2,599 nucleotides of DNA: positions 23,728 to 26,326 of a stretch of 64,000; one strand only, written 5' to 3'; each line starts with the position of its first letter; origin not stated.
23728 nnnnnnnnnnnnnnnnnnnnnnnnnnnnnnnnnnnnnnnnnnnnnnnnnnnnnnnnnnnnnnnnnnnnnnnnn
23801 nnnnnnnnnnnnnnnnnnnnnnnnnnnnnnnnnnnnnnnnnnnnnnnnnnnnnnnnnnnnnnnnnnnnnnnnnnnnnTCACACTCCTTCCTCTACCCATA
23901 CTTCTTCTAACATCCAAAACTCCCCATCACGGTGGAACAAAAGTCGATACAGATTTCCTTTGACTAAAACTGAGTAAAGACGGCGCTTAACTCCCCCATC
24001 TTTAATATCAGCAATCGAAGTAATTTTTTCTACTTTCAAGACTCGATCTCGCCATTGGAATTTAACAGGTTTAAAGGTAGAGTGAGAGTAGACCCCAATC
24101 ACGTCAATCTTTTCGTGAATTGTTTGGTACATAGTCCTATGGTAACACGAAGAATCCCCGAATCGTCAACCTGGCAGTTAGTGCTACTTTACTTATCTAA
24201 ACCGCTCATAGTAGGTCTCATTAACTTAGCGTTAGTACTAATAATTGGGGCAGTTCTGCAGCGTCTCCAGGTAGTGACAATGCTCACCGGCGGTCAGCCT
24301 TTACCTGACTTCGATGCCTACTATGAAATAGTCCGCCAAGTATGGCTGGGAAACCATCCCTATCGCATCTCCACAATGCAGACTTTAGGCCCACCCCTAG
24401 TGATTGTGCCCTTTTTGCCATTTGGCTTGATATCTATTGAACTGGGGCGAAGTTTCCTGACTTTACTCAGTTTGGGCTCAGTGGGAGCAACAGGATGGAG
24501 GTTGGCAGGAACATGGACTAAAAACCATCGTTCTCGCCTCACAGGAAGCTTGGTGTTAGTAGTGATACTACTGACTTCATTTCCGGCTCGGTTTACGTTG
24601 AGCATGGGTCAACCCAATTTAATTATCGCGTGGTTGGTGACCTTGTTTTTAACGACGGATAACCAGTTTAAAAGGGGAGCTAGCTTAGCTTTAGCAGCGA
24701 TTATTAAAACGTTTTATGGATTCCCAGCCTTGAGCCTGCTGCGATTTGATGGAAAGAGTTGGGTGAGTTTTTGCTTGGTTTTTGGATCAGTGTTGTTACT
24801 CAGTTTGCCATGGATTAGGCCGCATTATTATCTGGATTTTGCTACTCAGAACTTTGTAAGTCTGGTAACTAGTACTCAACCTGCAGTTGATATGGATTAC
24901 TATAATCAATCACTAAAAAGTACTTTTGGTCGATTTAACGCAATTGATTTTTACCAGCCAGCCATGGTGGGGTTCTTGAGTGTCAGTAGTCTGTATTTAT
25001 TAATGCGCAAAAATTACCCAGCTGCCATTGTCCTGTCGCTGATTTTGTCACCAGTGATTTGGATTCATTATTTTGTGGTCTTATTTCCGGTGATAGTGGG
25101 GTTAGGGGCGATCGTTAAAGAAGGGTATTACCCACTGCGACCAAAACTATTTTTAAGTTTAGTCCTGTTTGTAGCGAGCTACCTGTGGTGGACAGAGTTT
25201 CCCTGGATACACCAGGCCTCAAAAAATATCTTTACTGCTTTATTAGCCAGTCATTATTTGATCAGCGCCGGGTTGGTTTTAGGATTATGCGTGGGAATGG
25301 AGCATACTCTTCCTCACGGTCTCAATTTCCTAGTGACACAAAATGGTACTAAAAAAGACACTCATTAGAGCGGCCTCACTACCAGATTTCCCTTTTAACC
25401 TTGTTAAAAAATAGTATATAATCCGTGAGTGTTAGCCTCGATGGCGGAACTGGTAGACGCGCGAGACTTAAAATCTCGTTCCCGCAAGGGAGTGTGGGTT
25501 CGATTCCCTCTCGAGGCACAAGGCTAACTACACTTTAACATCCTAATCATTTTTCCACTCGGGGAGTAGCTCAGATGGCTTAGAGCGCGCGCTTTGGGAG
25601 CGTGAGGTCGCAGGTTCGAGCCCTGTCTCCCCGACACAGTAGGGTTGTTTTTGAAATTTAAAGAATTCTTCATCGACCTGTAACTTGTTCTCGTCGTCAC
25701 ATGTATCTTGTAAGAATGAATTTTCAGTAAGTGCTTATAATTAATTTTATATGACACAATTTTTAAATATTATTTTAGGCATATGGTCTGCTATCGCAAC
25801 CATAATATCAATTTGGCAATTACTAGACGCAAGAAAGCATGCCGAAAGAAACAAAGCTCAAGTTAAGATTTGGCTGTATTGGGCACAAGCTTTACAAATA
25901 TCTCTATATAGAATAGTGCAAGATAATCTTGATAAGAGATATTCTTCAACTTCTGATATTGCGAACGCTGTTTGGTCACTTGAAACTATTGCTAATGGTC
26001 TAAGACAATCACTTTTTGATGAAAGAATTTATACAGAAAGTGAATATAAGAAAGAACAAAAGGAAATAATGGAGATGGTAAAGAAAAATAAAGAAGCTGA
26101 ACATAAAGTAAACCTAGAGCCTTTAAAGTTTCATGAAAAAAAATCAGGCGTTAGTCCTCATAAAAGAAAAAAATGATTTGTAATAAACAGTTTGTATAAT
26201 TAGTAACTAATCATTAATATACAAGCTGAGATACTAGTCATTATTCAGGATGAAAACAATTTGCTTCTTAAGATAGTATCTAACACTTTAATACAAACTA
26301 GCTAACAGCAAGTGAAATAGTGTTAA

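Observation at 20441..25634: tRNA-bounded cassette: small protein, catalytically intact Y-family polymerase, unknown 315-aa protein and topoisomerase IB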

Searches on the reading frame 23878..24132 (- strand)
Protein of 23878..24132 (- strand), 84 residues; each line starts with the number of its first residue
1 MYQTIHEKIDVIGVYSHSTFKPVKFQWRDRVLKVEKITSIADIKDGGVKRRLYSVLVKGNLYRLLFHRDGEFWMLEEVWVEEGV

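Call 4: search_protein_families(library=pfam, proteins=[window:23878-24132:-], max_evalue=0.1)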
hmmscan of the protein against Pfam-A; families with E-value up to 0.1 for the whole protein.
window:23878-24132:- (84 aa): 1 family
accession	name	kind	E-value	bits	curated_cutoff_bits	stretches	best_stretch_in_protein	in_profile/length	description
PF20114.4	DUF6504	-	0.011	16.4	24.2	1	3-39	4-44/103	Domain of unknown function (DUF6504)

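Call 5: search_protein_families(library=ncbifam, proteins=[window:23878-24132:-], max_evalue=0.1)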
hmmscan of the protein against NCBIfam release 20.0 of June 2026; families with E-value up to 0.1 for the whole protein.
window:23878-24132:- (84 aa): 0 families

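Call 11: find_homologous_proteins(query=window:23878-24132:-)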
Query window:23878-24132:- (84 aa): 8 proteins with E <= 0.001 among 8 candidates.
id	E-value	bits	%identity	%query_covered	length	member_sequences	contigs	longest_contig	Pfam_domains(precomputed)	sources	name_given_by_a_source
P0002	9.4e-50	184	100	100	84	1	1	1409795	-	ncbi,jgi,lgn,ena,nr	ncbi:MAG TPA: hypothetical protein VD999_06810 [Vitreimonas sp.]|nr:hypothetical protein [Vitreimona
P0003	2.1e-35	138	73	100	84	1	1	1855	-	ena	-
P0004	2.4e-25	106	63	96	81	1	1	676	-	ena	-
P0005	3.0e-25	106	59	96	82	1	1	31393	-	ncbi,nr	ncbi:MAG: hypothetical protein GF381_01940 [Candidatus Pacebacteria bacterium]|nr:hypothetical prote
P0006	1.3e-24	104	52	100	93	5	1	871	-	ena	-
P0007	8.9e-23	98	58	96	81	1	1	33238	-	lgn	-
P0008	1.3e-22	97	62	96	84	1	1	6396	-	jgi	jgi:hypothetical protein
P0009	3.9e-22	96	55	96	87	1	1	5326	-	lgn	-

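Call 12: find_encoding_contigs(protein=P0005, flank=8000, max_places=3)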
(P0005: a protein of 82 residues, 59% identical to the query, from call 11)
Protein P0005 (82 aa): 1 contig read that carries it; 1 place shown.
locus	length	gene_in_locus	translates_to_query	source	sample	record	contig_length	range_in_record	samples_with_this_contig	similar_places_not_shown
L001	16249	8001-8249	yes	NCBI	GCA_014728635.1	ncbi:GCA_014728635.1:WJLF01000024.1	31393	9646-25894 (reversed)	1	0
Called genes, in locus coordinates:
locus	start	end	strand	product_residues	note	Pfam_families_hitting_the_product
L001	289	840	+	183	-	-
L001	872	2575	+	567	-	PF13510:Fer2_4, PF13187:Fer4_9 (faint), PF14697:Fer4_21 (weak), PF12838:Fer4_7 (weak), PF02906:Fe_hyd_lg_C, PF02256:Fe_hyd_SSU (weak)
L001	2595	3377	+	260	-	PF02475:TRM5-TYW2_MTfase, PF05050:Methyltransf_21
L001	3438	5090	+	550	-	PF04087:DUF389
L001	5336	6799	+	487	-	PF00224:PK, PF02887:PK_C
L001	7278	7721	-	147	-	PF00258:Flavodoxin_1, PF12641:Flavodoxin_3, PF12724:Flavodoxin_5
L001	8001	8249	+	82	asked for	-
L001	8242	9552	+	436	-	PF00817:IMS, PF21999:IMS_HHH_1 (faint), PF11799:IMS_C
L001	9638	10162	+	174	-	-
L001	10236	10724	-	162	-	PF00160:Pro_isomerase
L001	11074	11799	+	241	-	PF09335:VTT_dom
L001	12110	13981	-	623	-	PF08439:Peptidase_M3_N, PF01432:Peptidase_M3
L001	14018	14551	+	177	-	PF07907:YibE_F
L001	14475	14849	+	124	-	PF07907:YibE_F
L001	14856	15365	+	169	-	PF01936:NYN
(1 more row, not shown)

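Call 13: find_encoding_contigs(protein=P0007, flank=8000, max_places=3)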
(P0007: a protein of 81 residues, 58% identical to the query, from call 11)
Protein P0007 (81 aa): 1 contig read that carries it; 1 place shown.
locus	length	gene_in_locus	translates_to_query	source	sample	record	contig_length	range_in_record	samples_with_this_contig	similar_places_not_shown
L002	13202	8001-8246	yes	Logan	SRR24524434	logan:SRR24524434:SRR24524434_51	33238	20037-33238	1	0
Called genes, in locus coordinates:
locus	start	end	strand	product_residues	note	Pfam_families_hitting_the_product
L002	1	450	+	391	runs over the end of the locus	PF04932:Wzy_C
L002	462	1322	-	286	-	PF12733:Cadherin-like (faint), PF09136:Glucodextran_B (weak), PF17936:Big_6 (faint), PF19077:Big_13 (faint), PF09136:Glucodextran_B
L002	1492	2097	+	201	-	PF00753:Lactamase_B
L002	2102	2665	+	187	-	PF01613:Flavin_Reduct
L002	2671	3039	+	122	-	PF08818:DUF1801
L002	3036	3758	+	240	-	PF13489:Methyltransf_23, PF13649:Methyltransf_25, PF13847:Methyltransf_31, PF08241:Methyltransf_11, PF08242:Methyltransf_12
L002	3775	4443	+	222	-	PF02517:Rce1-like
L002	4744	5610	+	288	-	PF00561:Abhydrolase_1 (weak), PF12146:Hydrolase_4 (weak)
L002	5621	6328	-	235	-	PF01476:LysM (weak)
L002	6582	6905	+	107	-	-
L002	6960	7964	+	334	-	PF14716:HHH_8, PF14520:HHH_5 (faint), PF14791:DNA_pol_B_thumb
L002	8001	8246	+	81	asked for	-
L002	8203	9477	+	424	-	PF00817:IMS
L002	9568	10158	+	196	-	PF04011:LemA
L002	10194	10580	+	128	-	PF00072:Response_reg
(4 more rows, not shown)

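Call 14: find_encoding_contigs(protein=P0008, flank=8000, max_places=3)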
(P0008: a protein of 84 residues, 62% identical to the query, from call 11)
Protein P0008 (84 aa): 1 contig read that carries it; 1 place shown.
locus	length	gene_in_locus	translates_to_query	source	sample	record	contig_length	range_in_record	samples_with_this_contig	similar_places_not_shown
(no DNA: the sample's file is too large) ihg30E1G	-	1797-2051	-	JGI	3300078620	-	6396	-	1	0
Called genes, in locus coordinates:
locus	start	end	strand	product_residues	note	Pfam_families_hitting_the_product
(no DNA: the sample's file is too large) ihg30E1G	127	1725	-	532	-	-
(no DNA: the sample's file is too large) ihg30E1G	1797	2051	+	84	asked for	-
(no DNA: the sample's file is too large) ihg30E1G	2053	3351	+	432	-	PF00817:IMS, PF11799:IMS_C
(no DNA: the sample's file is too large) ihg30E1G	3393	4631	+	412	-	PF07690:MFS_1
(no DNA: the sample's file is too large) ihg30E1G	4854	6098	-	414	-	PF00764:Arginosuc_synth, PF06508:QueC (weak), PF20979:Arginosuc_syn_C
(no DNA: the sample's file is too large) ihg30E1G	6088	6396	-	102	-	?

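Call 15: find_encoding_contigs(protein=P0009, flank=8000, max_places=3)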
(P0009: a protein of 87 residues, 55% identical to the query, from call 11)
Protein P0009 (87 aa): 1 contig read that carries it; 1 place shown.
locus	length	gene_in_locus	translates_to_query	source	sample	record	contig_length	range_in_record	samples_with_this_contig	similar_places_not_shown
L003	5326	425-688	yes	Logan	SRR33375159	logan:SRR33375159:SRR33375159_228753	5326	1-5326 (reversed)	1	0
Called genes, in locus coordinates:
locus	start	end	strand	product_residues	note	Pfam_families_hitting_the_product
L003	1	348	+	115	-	?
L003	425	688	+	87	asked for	-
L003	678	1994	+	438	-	PF00817:IMS, PF11799:IMS_C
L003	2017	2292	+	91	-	-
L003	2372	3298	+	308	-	PF04542:Sigma70_r2 (faint)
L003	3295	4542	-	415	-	PF00155:Aminotran_1_2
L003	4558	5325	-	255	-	?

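Call 26: search_protein_families(library=pfam, alignment_id=A1, max_evalue=1)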
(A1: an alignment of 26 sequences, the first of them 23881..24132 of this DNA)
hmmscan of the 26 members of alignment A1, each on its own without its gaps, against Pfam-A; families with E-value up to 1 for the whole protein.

A. member 1, window:23881-24132:- (84 aa): 1 family
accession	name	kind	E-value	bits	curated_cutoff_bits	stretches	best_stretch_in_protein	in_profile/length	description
PF20114.4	DUF6504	-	0.011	16.4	24.2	1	3-39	4-44/103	Domain of unknown function (DUF6504)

B. families by the number of members that match (of 26 scanned): 7 families
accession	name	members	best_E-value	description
PF20114.4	DUF6504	23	6e-06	Domain of unknown function (DUF6504)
PF20944.2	StcE_b-sandwich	1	0.0015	Metalloprotease StcE, beta-sandwich domain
PF12523.13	DUF3725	1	0.033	Protein of unknown function (DUF3725)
PF21991.1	capSnatchArena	1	0.067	Cap-snatching endonuclease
PF13380.12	CoA_binding_2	1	0.071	CoA binding domain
PF22498.2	FKBP-like_N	1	0.11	FKBP-like, N-terminal domain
PF18933.6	PsbP_2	1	0.22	PsbP-like protein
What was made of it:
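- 23878..24132 (-): 84-aa standalone ImuB-C (DUF6504) domain protein, the putative small accessory subunit of the polymerase. 23 of 26 family members hit PF20114, best E 6e-6; the window copy itself scores E 0.011, below the cut-off (call 26).
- On Standalone ImuB-C + PolY module: 23 of 26 family members hit PF20114, best E 6e-6; the window copy itself scores 0.011, below the cut-off (call 26).
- On UmuDC / YolD-UvrX: Pfam scans of 26 small proteins gave no Peptidase_S24 or YolD hits (call 26).
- Closest known: UmuD'2C. Different: The small protein has no S24 peptidase or YolD match (calls 4, 26).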

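Call 27: find_homologous_proteins(query=A1, max_evalue=0.001)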
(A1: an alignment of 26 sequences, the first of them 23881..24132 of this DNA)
Query A1 (26 sequences) (84 aa, profile of the alignment): 203 proteins with E <= 0.001 among 295 candidates; the best 120 are listed.
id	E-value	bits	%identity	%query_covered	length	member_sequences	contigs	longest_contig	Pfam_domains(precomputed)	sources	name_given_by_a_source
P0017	2.9e-36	141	56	98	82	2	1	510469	PF20114.5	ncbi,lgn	ncbi:MAG: DUF6504 family protein [Patescibacteria group bacterium]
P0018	3.3e-36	141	60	98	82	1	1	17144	-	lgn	-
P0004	3.8e-36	141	63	96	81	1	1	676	-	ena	-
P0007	1.0e-35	139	58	96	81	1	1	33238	-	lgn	-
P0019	1.2e-35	139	56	96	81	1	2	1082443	-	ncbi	-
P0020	1.2e-35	139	56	96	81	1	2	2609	PF20114.5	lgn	-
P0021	1.4e-35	139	59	96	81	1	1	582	-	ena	-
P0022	1.6e-35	139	60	96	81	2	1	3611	-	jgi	jgi:hypothetical protein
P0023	1.9e-35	138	57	98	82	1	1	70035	-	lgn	-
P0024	2.7e-35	138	57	96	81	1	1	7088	-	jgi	jgi:hypothetical protein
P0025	2.7e-35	138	56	98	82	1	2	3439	-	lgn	-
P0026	2.9e-35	138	57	96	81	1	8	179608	-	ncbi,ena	-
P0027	3.0e-35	138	52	96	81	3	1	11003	-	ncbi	-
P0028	3.0e-35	138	60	96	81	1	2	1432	PF20114.5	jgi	jgi:hypothetical protein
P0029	3.6e-35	138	60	96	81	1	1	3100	-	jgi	jgi:hypothetical protein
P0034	9.2e-35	136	54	96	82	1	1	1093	PF20114.5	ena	-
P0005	3.5e-34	134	59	96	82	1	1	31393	-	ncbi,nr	ncbi:MAG: hypothetical protein GF381_01940 [Candidatus Pacebacteria bacterium]|nr:hypothetical prote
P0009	4.2e-33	131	55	96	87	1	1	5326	-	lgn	-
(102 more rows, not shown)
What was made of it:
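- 23878..24132 (-): NCBI names a homologue 'DUF6504 family protein' (call 27).
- On Standalone ImuB-C + PolY module: NCBI names a homologue a DUF6504 family protein (call 27).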

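Call 30: search_solved_structures(query=A2, max_evalue=10)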
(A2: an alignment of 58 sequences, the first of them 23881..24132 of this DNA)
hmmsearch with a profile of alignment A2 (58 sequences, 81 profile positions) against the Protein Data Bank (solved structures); distinct sequences matched with E-value up to 10: 1.
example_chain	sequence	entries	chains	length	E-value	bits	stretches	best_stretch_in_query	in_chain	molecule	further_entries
6wk3_A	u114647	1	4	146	1.2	12.5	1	52-77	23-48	Nitric oxide dioxygenase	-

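Call 35: predict_structure(alignment_id=A2)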
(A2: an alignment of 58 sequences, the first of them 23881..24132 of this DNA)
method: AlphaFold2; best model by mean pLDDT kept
length: 84 residues; sequences in the alignment: 58
mean_pLDDT: 92.6   pTM: 0.82
mean pLDDT of the five models: 92.6, 92.6, 91.5, 91.4, 91.4
residues with pLDDT >= 90: 70; 70-90: 11; 50-70: 2; < 50: 1
segments of 3 or more residues with pLDDT < 50: none
pLDDT, mean of each block of 10 residues (from residue 1): 94 95 97 98 84 96 95 95 59
secondary structure, 60 per line:
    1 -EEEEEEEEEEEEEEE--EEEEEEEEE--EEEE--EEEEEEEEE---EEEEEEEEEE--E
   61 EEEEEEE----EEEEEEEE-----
elements in order: E2-16 E19-27 E30-33 E36-44 E48-57 E60-67 E72-79
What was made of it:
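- On Standalone ImuB-C + PolY module: The AF2 model has 7 strands and pLDDT 92.6 (call 35).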

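Call 38: fold_search(model_id=the predicted structure, library=pdb)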
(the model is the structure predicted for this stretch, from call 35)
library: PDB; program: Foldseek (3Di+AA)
matches with E <= 10: 890; with E <= 0.001: 0
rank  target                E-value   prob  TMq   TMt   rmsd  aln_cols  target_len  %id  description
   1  2v7s                  2.0e-01  0.60  0.26  0.15   4.3        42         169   24  Crystal structure of the putative lipoprotein LppA from Mycobacterium tuberculosis (released 2008-08-26)
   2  9etg_B                3.4e-01  0.30  0.29  0.21  12.4        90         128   10  Crystal structure of recombinant chicken liver Bile Acid Binding Protein (cL-BABP) in complex with CA-M11 (released 2024-10-09)
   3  3w9k                  4.5e-01  0.38  0.34  0.25   6.9        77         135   13  Crystal structure of thermoacidophile-specific protein STK_08120 complexed with myristic acid (released 2013-07-17)
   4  8v8b                  6.2e-01  0.25  0.29  0.07  10.1        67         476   12  Structure of 80alpha portal protein expressed in E. coli (released 2024-01-10)
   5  7dru_D                6.5e-01  0.35  0.38  0.27  12.7       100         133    7  Crystal Structure of the Dog Lipocalin Allergen Can f 1 (released 2021-11-10)
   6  7e8h_J                6.9e-01  0.35  0.38  0.06  14.9       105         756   11  CryoEM structure of human Kv4.2-DPP6S-KChIP1 complex (released 2021-10-13)
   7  3elz_C                6.9e-01  0.28  0.33  0.22  12.6        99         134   10  Crystal structure of Zebrafish Ileal Bile Acid-Bindin Protein complexed with cholic acid (crystal form A). (released 2009-01-13)
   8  5hz9_A                6.9e-01  0.20  0.33  0.22  13.4       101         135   19  human FABP3 in complex with 6-Chloro-2-methyl-4-phenyl-quinoline-3-carboxylic acid (released 2016-12-14)
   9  2ejx                  7.7e-01  0.23  0.33  0.24   7.5        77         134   14  Crystal structure of the hypothetical protein STK_08120 from Sulfolobus tokodaii (released 2008-03-25)
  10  4i79_B                7.7e-01  0.20  0.32  0.11  11.6       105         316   10  Crystal structure of human NUP43 (released 2013-02-27)
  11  6pnv                  8.5e-01  0.51  0.36  0.10  10.8        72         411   14  1.42 Angstrom Resolution Crystal Structure of Translocation Protein TolB from Salmonella enterica (released 2019-07-17)
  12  7wb4_c                8.5e-01  0.13  0.29  0.08  13.8       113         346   14  Cryo-EM structure of the NR subunit from X. laevis NPC (released 2022-03-02)
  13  4i79_A                9.0e-01  0.18  0.32  0.11  11.6       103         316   11  Crystal structure of human NUP43 (released 2013-02-27)
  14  4oh0                  9.5e-01  0.28  0.30  0.12   5.4        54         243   13  Crystal structure of OXA-58 carbapenemase (released 2014-02-26)
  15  3em0_B                9.5e-01  0.23  0.33  0.22  12.5        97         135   10  Crystal structure of Zebrafish Ileal Bile Acid-Bindin Protein complexed with cholic acid (crystal form B). (released 2009-01-13)
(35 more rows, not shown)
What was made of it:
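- Tried and rejected: Foldseek against the PDB found nothing for the small protein (call 38).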

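Call 54: search_protein_families(library=padloc, proteins=[window:23878-24132:-], max_evalue=0.01)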
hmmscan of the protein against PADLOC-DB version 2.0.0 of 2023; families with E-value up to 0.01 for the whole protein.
window:23878-24132:- (84 aa): 0 families

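Call 55: search_protein_families(library=phrogs, proteins=[window:23878-24132:-], max_evalue=0.01)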
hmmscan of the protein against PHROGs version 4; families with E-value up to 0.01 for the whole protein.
window:23878-24132:- (84 aa): 0 families

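Call 61: search_dna_similar(query=window:23881-24132:-, collection=plasmids, mode=protein, max_evalue=1, max_rows=15)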
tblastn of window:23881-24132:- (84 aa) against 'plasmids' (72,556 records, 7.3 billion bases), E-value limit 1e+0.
No match.
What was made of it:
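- Tried and rejected: No tblastn hit for the small protein (call 61).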

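Call 99: fold_search(model_id=the predicted structure, library=viral)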
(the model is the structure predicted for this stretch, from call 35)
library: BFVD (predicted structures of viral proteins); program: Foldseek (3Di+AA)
matches with E <= 10: 1124; with E <= 0.001: 0
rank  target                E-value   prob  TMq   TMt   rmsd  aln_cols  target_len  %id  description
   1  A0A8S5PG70            1.5e-03  1.00  0.71  0.60   3.9        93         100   17  Uncharacterized protein [Siphoviridae sp. cthL03]
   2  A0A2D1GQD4            5.3e-02  0.91  0.42  0.38   8.6        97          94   11  (no name in the UniProt tables at hand)
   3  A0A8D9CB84            5.6e-02  0.87  0.34  0.33   9.5        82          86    8  Uncharacterized protein [uncultured marine phage]
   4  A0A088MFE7            1.2e-01  0.97  0.49  0.45  11.0        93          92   12  Non-structural protein NS-S [Mojui dos Campos virus]
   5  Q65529                1.9e-01  0.95  0.44  0.45  10.3        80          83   11  Non-structural protein NS-S [Guaroa virus]
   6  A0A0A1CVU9            1.9e-01  0.63  0.33  0.32   9.4        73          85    7  Uncharacterized protein [Vaccinia virus]
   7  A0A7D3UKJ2            2.1e-01  0.97  0.42  0.31   3.3        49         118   12  (no name in the UniProt tables at hand)
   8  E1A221                2.3e-01  0.33  0.33  0.16  13.5        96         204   11  Uncharacterized protein [Aeromonas phage phiAS5]
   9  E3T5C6                2.4e-01  0.57  0.36  0.25  11.6        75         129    5  Uncharacterized protein [Cafeteria roenbergensis virus (strain BV-PW1)]
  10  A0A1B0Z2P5            2.5e-01  0.90  0.35  0.31   3.0        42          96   12  (no name in the UniProt tables at hand)
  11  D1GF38                2.5e-01  0.47  0.29  0.29   3.9        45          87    7  Uncharacterized protein [Sulfolobus spindle-shaped virus 6]
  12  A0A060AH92            2.8e-01  0.44  0.36  0.19  14.8        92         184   17  (no name in the UniProt tables at hand)
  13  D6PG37                2.8e-01  0.33  0.32  0.16  10.5        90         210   19  (no name in the UniProt tables at hand)
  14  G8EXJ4                2.8e-01  0.18  0.24  0.05  14.9        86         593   13  (no name in the UniProt tables at hand)
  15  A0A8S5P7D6            3.0e-01  0.54  0.34  0.25  11.3        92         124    5  Lipoprotein [Siphoviridae sp. ctmYS12]
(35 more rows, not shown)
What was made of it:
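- Tried and rejected: BFVD gave one uncharacterised phage protein, TM 0.71 (call 99).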

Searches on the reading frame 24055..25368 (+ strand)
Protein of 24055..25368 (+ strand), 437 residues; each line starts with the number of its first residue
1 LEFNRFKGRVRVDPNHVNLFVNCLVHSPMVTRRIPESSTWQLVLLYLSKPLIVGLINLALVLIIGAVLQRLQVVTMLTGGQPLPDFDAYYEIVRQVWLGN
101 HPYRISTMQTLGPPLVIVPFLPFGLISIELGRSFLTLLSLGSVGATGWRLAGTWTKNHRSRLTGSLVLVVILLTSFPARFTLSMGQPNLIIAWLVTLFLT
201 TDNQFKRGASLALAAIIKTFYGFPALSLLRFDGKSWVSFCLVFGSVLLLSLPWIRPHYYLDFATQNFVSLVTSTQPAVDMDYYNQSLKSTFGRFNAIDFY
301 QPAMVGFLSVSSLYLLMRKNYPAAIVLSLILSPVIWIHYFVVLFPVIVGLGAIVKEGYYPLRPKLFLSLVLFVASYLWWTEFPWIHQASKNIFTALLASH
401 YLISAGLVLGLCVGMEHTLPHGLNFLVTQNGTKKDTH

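Call 4: search_protein_families(library=pfam, proteins=[window:24055-25368:+], max_evalue=0.1)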
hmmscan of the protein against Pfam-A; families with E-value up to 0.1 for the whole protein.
window:24055-25368:+ (437 aa): 1 family
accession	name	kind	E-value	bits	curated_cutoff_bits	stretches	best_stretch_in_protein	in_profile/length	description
PF09594.16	GT87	-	8.9e-17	62.1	25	1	113-331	4-228/237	Glycosyltransferase family 87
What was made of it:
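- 24139..25368 (+): Divergent GT87-like membrane glycosyltransferase. It lies inside the tRNA-bounded interval and is not part of the module. Pfam GT87 at 8.9e-17 (call 4).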

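Call 5: search_protein_families(library=ncbifam, proteins=[window:24055-25368:+], max_evalue=0.1)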
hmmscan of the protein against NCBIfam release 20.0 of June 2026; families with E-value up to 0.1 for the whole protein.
window:24055-25368:+ (437 aa): 0 families

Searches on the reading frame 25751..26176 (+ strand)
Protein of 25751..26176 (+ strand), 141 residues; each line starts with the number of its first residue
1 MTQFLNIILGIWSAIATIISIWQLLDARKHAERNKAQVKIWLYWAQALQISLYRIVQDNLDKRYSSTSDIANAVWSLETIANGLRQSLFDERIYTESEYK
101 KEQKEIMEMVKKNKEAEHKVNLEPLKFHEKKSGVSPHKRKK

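Call 4: search_protein_families(library=pfam, proteins=[window:25751-26176:+], max_evalue=0.1)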
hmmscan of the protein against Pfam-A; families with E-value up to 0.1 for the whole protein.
window:25751-26176:+ (141 aa): 1 family
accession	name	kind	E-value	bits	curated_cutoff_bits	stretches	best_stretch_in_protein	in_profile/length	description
PF15956.11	DUF4760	-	0.078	13.6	25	0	14-98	5-103/141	Domain of unknown function (DUF4760)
